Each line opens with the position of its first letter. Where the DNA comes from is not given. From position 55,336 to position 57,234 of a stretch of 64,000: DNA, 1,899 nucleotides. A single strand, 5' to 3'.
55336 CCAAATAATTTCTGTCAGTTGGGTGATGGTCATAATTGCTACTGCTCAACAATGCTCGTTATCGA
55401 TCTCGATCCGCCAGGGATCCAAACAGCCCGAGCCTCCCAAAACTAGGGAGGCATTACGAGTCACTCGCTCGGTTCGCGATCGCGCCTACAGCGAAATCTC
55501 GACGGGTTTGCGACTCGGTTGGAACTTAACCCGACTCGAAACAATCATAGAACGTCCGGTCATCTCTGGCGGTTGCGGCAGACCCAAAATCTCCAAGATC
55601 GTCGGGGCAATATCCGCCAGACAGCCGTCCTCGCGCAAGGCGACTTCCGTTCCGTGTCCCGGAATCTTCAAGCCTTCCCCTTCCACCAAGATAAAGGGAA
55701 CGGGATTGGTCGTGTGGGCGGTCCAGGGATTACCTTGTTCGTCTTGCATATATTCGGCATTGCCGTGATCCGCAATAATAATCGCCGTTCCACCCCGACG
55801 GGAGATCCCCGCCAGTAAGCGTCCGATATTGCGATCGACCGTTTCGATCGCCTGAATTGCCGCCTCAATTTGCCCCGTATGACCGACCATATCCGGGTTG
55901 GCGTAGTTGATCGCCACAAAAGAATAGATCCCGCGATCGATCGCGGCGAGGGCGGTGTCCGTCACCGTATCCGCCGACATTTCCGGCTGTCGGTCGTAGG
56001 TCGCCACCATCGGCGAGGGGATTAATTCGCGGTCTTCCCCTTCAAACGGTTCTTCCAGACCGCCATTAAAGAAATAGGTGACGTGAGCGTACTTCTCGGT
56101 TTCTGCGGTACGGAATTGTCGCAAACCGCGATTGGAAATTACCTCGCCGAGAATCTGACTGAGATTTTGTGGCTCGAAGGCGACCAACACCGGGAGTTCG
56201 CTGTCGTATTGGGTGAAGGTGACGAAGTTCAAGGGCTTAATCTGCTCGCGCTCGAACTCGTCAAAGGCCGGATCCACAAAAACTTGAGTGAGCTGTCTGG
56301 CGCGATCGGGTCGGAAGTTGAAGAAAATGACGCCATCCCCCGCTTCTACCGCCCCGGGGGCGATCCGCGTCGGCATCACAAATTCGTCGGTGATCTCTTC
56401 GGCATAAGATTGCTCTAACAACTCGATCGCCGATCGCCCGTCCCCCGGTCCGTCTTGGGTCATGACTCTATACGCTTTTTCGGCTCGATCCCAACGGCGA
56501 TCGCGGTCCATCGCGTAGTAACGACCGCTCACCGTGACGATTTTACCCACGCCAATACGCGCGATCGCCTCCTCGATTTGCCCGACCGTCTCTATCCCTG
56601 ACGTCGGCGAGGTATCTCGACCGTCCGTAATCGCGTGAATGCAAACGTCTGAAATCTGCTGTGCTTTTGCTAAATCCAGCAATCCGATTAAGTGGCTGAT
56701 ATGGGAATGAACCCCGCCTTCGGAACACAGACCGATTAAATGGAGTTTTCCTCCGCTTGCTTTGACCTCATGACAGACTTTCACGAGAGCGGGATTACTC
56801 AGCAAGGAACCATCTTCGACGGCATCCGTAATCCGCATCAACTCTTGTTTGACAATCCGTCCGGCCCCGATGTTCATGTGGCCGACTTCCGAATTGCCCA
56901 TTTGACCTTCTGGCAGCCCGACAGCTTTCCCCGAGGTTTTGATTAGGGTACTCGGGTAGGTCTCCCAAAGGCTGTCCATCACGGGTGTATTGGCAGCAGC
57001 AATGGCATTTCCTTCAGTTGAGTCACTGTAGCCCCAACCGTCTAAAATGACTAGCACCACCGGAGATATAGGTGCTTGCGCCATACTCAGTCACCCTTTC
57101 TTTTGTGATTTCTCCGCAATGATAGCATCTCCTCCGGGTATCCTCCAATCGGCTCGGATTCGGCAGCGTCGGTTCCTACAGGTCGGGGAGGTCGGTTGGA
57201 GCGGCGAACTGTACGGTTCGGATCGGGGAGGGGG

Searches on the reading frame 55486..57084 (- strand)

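Call 98: search_protein_families(library=ncbifam, proteins=[window:55486-57084:-], max_evalue=1e-10)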
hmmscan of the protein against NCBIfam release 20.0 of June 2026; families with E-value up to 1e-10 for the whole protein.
window:55486-57084:- (532 aa): 3 families
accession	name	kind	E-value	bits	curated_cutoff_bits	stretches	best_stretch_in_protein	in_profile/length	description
TIGR01307.1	pgm_bpd_ind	equivalog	1.7e-223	742.7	330.65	1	8-514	2-504/504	2,3-bisphosphoglycerate-independent phosphoglycerate mutase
NF003897.0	PRK05434.1-5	equivalog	3.3e-174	580.2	862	1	7-514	6-511/514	2,3-bisphosphoglycerate-independent phosphoglycerate mutase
TIGR00306.2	apgM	subfamily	2.7e-13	49.7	320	0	375-470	280-369/403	2,3-bisphosphoglycerate-independent phosphoglycerate mutase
